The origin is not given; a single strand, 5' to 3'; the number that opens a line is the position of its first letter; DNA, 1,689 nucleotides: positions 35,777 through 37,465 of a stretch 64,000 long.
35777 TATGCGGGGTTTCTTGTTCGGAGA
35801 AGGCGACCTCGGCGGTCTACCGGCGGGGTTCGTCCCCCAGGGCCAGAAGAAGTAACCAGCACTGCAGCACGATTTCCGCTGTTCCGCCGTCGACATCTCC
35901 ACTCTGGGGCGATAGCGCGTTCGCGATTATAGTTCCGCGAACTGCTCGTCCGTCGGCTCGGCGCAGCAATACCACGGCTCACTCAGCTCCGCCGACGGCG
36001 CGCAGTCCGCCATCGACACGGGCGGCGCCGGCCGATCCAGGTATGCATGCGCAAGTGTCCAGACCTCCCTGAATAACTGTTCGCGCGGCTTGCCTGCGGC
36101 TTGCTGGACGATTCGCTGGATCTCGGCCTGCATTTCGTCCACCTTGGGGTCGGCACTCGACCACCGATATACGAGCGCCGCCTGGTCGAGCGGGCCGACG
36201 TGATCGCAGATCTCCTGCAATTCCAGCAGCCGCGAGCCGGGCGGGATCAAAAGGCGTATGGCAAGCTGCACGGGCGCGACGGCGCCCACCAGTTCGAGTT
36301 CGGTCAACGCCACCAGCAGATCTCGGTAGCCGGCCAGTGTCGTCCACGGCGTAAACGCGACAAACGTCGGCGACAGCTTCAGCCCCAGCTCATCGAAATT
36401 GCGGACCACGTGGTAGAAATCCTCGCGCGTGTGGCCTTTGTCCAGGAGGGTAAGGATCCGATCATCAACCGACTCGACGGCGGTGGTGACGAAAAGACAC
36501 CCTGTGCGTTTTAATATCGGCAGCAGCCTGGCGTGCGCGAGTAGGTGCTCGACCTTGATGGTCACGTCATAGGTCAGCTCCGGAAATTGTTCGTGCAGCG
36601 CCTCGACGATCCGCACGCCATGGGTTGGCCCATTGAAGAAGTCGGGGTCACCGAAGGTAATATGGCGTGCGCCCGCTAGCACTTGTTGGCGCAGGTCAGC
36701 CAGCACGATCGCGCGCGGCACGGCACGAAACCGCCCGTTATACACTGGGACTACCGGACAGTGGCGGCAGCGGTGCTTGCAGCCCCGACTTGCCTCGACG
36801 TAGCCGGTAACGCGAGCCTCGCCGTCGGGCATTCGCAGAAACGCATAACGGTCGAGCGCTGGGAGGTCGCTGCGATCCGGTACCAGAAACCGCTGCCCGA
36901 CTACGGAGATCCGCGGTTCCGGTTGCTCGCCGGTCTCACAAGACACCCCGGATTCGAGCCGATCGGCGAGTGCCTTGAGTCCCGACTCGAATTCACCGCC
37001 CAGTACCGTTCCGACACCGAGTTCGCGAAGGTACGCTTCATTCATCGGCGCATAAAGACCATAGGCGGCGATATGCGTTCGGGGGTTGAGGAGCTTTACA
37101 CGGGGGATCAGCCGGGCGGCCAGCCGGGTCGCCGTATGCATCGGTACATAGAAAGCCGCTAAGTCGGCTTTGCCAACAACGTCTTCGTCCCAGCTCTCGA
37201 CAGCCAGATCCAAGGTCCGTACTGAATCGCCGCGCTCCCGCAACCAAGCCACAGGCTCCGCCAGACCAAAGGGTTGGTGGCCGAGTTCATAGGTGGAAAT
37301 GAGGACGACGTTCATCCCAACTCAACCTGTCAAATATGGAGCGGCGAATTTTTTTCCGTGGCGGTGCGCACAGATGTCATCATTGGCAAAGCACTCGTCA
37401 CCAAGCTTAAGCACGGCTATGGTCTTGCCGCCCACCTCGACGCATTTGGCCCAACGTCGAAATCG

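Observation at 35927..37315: Radical SAM protein ending in CCAEP: the cysteine form of a family whose other members end in CUAEP (Sec)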

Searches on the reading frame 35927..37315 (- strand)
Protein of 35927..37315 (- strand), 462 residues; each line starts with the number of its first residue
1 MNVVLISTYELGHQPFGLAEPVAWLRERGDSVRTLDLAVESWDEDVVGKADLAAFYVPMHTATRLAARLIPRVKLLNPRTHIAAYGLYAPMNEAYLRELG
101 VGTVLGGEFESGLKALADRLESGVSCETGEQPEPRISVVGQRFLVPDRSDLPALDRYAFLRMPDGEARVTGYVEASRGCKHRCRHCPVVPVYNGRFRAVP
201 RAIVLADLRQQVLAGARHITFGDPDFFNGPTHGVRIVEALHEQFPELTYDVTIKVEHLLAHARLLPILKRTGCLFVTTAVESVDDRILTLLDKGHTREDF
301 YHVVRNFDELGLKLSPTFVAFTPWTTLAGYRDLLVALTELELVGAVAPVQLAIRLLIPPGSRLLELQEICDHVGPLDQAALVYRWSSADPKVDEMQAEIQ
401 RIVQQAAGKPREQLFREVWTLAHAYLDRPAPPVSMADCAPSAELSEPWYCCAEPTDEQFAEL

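Call 3: search_protein_families(library=ncbifam, proteins=[window:35927-37315:-], max_evalue=0.01)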
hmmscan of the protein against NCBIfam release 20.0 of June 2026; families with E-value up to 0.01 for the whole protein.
window:35927-37315:- (462 aa): 17 families
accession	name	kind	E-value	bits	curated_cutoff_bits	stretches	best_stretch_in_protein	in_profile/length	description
NF040546.1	rSAM_CUAEP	equivalog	2e-183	610.4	500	1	3-460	1-467/468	CUAEP/CCAEP-tail radical SAM (seleno)protein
NF040542.1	rSAM_RCCLKC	equivalog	1.3e-78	265.1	450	1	4-399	2-407/423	arsinothricin biosynthesis radical SAM protein ArsL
TIGR04013.1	B12_SAM_MJ_1487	hypoth_equivalog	8.2e-10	38.1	251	1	69-220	59-201/382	TIGR04013 family B12-binding domain/radical SAM domain-containing protein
TIGR04072.2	rSAM_ladder_B12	equivalog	9.6e-10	37.7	360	1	93-363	113-368/443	lipid biosynthesis B12-binding/radical SAM protein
TIGR04295.1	B12_rSAM_oligo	hypoth_equivalog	2.4e-09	36.4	400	1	93-293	116-314/422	TIGR04295 family B12-binding domain-containing radical SAM protein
TIGR03471.1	HpnJ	equivalog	2.5e-08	33.3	577.6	1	175-323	202-348/472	hopanoid biosynthesis associated radical SAM protein HpnJ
TIGR04014.1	B12_SAM_MJ_0865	equivalog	5e-08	32.1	360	1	89-341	78-337/434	methyl-coenzyme M reductase glutamine C-methyltransferase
TIGR04479.1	bcpD_PhpK_rSAM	subfamily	1.5e-07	30.2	600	1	171-316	242-385/504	PhpK family radical SAM P-methyltransferase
TIGR00089.1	TIGR00089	subfamily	7.6e-07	28.3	251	1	158-221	128-190/429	MiaB/RimO family radical SAM methylthiotransferase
TIGR01579.1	MiaB-like-C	equivalog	1.2e-06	28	357.05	1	62-309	48-285/416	tRNA (N(6)-L-threonylcarbamoyladenosine(37)-C(2))-methylthiotransferase MtaB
TIGR04367.1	HpnR_B12_rSAM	equivalog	1.4e-06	27.1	650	1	122-324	144-337/490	hopanoid C-3 methylase HpnR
NF033070.1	rSAM_AprD4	equivalog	5e-06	25.7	500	1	150-289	179-314/456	AprD4 family radical SAM diol-dehydratase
TIGR01574.1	miaB-methiolase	equivalog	3.5e-05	23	355.3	1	164-308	139-291/437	tRNA (N6-isopentenyl adenosine(37)-C2)-methylthiotransferase MiaB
TIGR01578.1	MiaB-like-B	hypoth_equivalog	4.3e-05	22.5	314.7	1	171-309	135-279/421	tRNA (N(6)-L-threonylcarbamoyladenosine(37)-C(2))-methylthiotransferase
TIGR03975.1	rSAM_ocin_1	subfamily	0.0039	15.7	281.85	1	169-340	260-430/606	RiPP maturation radical SAM C-methyltransferase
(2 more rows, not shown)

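Call 4: search_protein_families(library=pfam, proteins=[window:35927-37315:-], max_evalue=0.01)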
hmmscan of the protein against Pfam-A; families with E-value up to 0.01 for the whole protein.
window:35927-37315:- (462 aa): 2 families
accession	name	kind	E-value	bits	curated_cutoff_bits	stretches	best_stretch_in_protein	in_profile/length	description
PF04055.27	Radical_SAM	-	2.8e-12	47.5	29.5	1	174-313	2-142/166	Radical SAM superfamily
PF02310.24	B12-binding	-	0.00022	21.5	32.1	1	4-116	3-120/121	B12 binding domain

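Call 11: find_homologous_proteins(query=window:35927-37315:-, max_evalue=1e-10)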
Query window:35927-37315:- (462 aa): 8000 proteins with E <= 1e-10 among 8000 candidates; the best 120 are listed.
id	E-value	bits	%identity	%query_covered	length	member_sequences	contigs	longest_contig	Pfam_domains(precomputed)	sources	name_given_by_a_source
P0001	0.0e+0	1057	100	100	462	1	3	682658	PF04055.28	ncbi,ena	-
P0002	5.5e-272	921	88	100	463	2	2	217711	PF04055.28,PF02310.25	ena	-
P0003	1.6e-269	912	88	99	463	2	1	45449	PF04055.28,PF02310.25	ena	-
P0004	1.0e-267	907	88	99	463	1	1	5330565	PF04055.28,PF02310.25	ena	-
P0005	3.4e-261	885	85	100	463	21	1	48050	PF04055.28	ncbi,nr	ncbi:MAG: CUAEP/CCAEP-tail radical SAM protein [Pseudomonadota bacterium]|nr:CUAEP/CCAEP-tail radica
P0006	1.9e-259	879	89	95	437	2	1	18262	PF04055.28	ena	-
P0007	1.2e-258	877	83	100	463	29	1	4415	PF04055.28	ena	-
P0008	4.6e-244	829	79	100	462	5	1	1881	PF04055.28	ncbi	-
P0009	4.5e-230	782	75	100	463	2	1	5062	PF04055.28,PF02310.25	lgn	-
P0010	1.1e-226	771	74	100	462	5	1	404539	PF04055.28,PF02310.25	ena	-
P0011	1.3e-223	761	72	99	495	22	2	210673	PF04055.28,PF02310.25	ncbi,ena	-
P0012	7.5e-218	742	71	100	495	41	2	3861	PF04055.28,PF02310.25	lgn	-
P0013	1.0e-217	742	71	100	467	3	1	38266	PF04055.28,PF02310.25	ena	-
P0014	1.6e-217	741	71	99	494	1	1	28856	PF04055.28,PF02310.25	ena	-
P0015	4.1e-215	733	70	99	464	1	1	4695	PF04055.28,PF02310.25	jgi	jgi:radical SAM superfamily enzyme YgiQ (UPF0313 family)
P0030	7.0e-188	643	62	100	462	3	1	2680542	PF04055.28,PF02310.25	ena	-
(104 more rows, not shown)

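Call 12: find_encoding_contigs(protein=window:35927-37315:-, flank=10000, max_places=6)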
Protein window:35927-37315:- (462 aa): 1 contig read that carries it; 1 place shown.
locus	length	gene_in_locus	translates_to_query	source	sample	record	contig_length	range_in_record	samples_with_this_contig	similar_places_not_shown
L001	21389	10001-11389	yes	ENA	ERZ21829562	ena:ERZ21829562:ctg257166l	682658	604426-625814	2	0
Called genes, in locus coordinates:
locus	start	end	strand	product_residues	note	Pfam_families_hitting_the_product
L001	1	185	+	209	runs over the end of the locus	PF20125:DUF6515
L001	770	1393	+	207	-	PF03848:TehB, PF13847:Methyltransf_31, PF08241:Methyltransf_11, PF08242:Methyltransf_12, PF13649:Methyltransf_25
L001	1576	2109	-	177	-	PF00355:Rieske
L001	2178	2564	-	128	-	PF12893:Lumazine_bd_2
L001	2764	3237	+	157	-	PF21984:DnaD_N (faint), PF22381:Staph_reg_Sar_Rot, PF01978:TrmB (weak), PF01047:MarR, PF12802:MarR_2, PF13601:HTH_34 (weak)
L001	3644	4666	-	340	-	PF13565:HTH_32 (weak), PF00665:rve (weak), PF13683:rve_3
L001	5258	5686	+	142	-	-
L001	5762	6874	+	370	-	PF05721:PhyH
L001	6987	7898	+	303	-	PF05721:PhyH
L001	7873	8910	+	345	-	PF00497:SBP_bac_3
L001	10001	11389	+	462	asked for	PF04055:Radical_SAM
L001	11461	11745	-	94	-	PF04362:Iron_traffic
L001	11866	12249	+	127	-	PF01521:Fe-S_biosyn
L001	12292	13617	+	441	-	PF18130:ATPgrasp_N (weak), PF01071:GARS_A (weak), PF13535:ATP-grasp_4, PF18603:LAL_C2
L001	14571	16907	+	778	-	PF07715:Plug, PF00593:TonB_dep_Rec_b-barrel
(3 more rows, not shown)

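Call 15: find_related_loci(query=A1, collection=genome_contigs, flank=10000)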
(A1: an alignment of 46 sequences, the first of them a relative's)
Query A1 (462 aa) in genome_contigs; peptide patterns used: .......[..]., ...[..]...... (x = any residue, [..] = any of these).
600 stretches matched a pattern (row limit reached: there are more); 598 encode a relative of the query (tblastn E <= 1e-3); the best 80 are kept; 80 distinct loci.
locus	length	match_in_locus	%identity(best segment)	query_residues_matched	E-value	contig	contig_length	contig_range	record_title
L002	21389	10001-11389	87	1-462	0e+0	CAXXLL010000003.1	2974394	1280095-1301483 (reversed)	MAG: Gammaproteobacteria bacterium isolate c3243a8b-db96-42cf-a016-84d8fe09dca8 genome assembly, contig: contig_3, whole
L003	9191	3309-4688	70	2-460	0e+0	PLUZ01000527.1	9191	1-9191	MAG: Methylocapsa sp. isolate bog_942 73.20120800_S3M.30_contig_2134, whole genome shotgun sequence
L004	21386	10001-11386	70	2-462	0e+0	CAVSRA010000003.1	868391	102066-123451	MAG: uncultured Alphaproteobacteria bacterium isolate MFD04463.bin.2.25 genome assembly, contig: contig_13253, whole gen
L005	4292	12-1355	62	2-458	0e+0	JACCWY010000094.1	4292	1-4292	MAG: Chloroflexota bacterium isolate MGR_bin164 SD2897-2912_k127_6550449, whole genome shotgun sequence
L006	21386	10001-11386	63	1-460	0e+0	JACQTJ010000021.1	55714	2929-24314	MAG: Acidobacteria bacterium isolate NC_groundwater_1408_Ag_S-0.65um_66_43 S_p65_S5_coassembly_k141_704650, whole genome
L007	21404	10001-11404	60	1-460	1e-177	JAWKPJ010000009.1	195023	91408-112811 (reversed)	MAG: Thermomicrobiales bacterium isolate AC2.42 AC2.42.fa-9, whole genome shotgun sequence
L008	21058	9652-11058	58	1-460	2e-176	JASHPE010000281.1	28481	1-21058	MAG: Terriglobia bacterium isolate JOPF041 JOPF_AWAY_contig_804955, whole genome shotgun sequence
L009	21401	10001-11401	58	1-460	1e-175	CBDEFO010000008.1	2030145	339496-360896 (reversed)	MAG: Candidatus Latescibacterota bacterium isolate a4066e80-b4ac-45ed-9db6-0889b3e81570 genome assembly, contig: contig_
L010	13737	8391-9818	59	1-461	2e-175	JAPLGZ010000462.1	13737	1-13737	MAG: Chloroflexota bacterium isolate LacPavin_0920_WC57_MAG_53_11 LacPavin_0920_WC57_scaffold_56246, whole genome shotgu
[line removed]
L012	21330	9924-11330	62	1-462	2e-175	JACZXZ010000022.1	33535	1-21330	MAG: Proteobacteria bacterium isolate B25D1T2 B25D1T2_NODE251, whole genome shotgun sequence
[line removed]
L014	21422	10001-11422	60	1-459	6e-174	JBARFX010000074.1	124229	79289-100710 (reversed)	MAG: Candidatus Acidiferrales bacterium isolate MFD06596_ilm_asm_bin15 k127_44004, whole genome shotgun sequence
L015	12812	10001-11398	59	1-460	5e-173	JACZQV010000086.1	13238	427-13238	MAG: Proteobacteria bacterium isolate B21D1T1 B21D1T1_NODE1204, whole genome shotgun sequence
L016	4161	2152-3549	61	2-460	1e-178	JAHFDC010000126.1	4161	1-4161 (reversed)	MAG: Candidatus Methylomirabilota bacterium isolate nzgw236 NODE_16444_length_4162_cov_3.012621, whole genome shotgun se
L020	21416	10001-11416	58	1-459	5e-172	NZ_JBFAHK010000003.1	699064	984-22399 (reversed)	Nonomuraea sp. NPDC050783 NPDC050783_39_H10.ctg-0003, whole genome shotgun sequence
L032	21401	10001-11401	58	1-459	9e-170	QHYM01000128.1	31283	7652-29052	MAG: Acidobacteria bacterium isolate gp2 AA88 14_0929_02_30cm_scaffold_700_curated, whole genome shotgun sequence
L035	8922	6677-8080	57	1-460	2e-169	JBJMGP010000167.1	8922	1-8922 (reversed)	MAG: Pyrinomonadaceae bacterium isolate H1_16_all_fractions_metab_conc_65_66_15 k255_4305244, whole genome shotgun seque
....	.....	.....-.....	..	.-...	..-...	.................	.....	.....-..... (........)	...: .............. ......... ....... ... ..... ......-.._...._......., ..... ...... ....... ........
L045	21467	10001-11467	56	2-460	4e-168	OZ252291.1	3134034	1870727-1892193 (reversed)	MAG: Gemmatimonadales bacterium isolate 1a75408a-c806-4ed8-8116-707dc2be45c1 genome assembly, chromosome: 1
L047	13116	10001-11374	58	1-461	1e-167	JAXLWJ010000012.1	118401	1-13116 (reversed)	MAG: Anaerolineae bacterium isolate STL-CHL20 C1.49.fa-12, whole genome shotgun sequence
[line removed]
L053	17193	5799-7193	56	1-462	7e-167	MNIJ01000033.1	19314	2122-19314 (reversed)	MAG: Acidobacteria bacterium 13_1_20CM_58_21 13_1_20cm_full_scaffold_361, whole genome shotgun sequence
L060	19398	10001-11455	56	1-462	5e-166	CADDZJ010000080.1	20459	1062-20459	Acidobacteria bacterium isolate 19 genome assembly, contig: NODE_1693_length_20459_cov_65.490065, whole genome shotgun s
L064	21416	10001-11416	57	1-462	2e-165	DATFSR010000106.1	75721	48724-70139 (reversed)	MAG TPA_asm: Candidatus Acidoferrum sp. isolate SMAG_U9389 k141_4436194, whole genome shotgun sequence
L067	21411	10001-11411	64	1-460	3e-165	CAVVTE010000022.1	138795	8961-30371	MAG: uncultured Chloroflexia bacterium isolate MFD02840.bin.2.158 genome assembly, contig: contig_77330, whole genome sh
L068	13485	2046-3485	55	2-462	2e-165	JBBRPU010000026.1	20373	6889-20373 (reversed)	MAG: Candidatus Acidiferrales bacterium isolate metawrap_la1_102 W_la1_102_k141_1015164L_20373_cov_16.2895, whole genome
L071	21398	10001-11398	56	1-462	7e-165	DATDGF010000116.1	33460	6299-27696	MAG TPA_asm: Candidatus Acidoferrum sp. isolate SMAG_U245 k141_377865, whole genome shotgun sequence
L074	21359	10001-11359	58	1-462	3e-164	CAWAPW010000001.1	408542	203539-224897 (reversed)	MAG: Bryobacterales bacterium isolate MFD04434.bin.1.48 genome assembly, contig: contig_10881, whole genome shotgun sequ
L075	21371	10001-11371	56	1-462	2e-164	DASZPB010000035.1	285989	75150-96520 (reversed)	MAG TPA_asm: Bryobacteraceae bacterium isolate SMAG_U5960 k141_233811, whole genome shotgun sequence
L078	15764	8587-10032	58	1-462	3e-164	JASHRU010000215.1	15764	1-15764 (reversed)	MAG: Candidatus Acidiferrales bacterium isolate JOPF109 JOPF_N103_contig_39016, whole genome shotgun sequence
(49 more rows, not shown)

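Call 19: search_protein_families(library=pfam, proteins=[L049:231-2900:-, L053:10202-11743:+, L010:4502-5314:+, L078:12481-12993:+, L068:9482-10468:+, L013:14282-14902:+, L060:11504-12256:+, L071:5809-7179:-, L015:9086-9937:+, L074:8594-9853:+], max_evalue=0.001)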
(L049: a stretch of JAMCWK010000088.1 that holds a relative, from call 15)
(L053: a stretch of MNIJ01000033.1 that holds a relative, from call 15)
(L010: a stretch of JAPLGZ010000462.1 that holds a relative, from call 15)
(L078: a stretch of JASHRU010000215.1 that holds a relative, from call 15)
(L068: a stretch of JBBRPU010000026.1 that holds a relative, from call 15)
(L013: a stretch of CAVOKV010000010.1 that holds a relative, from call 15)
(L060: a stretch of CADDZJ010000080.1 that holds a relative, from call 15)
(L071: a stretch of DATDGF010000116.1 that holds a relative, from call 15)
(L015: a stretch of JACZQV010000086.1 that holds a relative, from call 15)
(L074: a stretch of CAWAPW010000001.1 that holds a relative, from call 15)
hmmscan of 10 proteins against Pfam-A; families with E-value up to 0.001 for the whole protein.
L049:231-2900:- (889 aa): 2 families
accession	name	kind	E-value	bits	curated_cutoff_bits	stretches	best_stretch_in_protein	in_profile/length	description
PF00330.25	Aconitase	-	6.1e-167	556.7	28.7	1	76-559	11-463/463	Aconitase family (aconitate hydratase)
PF00694.25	Aconitase_C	-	1.3e-43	148.9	22.8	1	689-816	3-130/131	Aconitase C-terminal domain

L053:10202-11743:+ (513 aa): 2 families
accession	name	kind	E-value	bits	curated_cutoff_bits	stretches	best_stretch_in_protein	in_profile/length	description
PF02781.21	G6PD_C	-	7.5e-125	416.3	27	1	215-510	1-295/296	Glucose-6-phosphate dehydrogenase, C-terminal domain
PF00479.28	G6PD_N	-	5e-61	207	22.1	1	28-213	1-183/183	Glucose-6-phosphate dehydrogenase, NAD binding domain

L010:4502-5314:+ (270 aa): 2 families
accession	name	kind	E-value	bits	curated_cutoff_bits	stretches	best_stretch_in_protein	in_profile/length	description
PF00005.33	ABC_tran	-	7.2e-35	121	25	1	59-208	1-136/137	ABC transporter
PF00350.29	Dynamin_N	-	0.00033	21.1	27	0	72-107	1-36/168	Dynamin family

L078:12481-12993:+ (170 aa): 0 families

L068:9482-10468:+ (328 aa): 1 family
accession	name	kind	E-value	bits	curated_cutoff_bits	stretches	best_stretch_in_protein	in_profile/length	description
PF02685.22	Glucokinase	-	5.4e-94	315.2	22.1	1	4-321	1-310/314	Glucokinase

L013:14282-14902:+ (206 aa): 3 families
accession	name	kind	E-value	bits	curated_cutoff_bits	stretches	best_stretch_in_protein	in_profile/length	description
PF00702.32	Hydrolase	-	2e-10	41.8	26.4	1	5-178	2-189/191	haloacid dehalogenase-like hydrolase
PF13419.12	HAD_2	-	5.2e-08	33.7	23.8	1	70-184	62-176/178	Haloacid dehalogenase-like hydrolase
PF13242.12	Hydrolase_like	-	3.3e-05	24.1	22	1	142-197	3-59/75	HAD-hyrolase-like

L060:11504-12256:+ (250 aa): 1 family
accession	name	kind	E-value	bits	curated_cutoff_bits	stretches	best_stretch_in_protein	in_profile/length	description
PF02596.20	DUF169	-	8e-28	98.1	27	1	21-221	2-205/209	Uncharacterised ArCR, COG2043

L071:5809-7179:- (456 aa): 2 families
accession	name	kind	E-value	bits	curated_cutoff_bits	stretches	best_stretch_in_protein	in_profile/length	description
PF01979.26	Amidohydro_1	-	3e-37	129.1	25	1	122-453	1-344/345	Amidohydrolase family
PF07969.17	Amidohydro_3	-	9.9e-15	55.4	29.7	2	252-453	227-470/472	Amidohydrolase family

L015:9086-9937:+ (283 aa): 2 families
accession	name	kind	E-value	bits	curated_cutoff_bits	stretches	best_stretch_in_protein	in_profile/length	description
PF01106.22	NifU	-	1.4e-35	121.7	27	2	194-259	1-66/67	NifU-like domain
PF08712.16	Nfu_N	-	2e-23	82.7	27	1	3-88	1-87/88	Scaffold protein Nfu/NifU N terminal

L074:8594-9853:+ (419 aa): 3 families
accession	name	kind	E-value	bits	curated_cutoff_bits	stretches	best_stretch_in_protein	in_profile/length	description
PF20030.5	bpMoxR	-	5.1e-06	26.1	27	0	131-179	5-53/205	MoxR domain in the MoxR-vWA-beta-propeller ternary systems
PF13191.12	AAA_16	-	4.7e-05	24.4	32.6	1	144-209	10-82/167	AAA ATPase domain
PF13401.12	AAA_22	-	6.3e-05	23.7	27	0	157-202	5-52/130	AAA domain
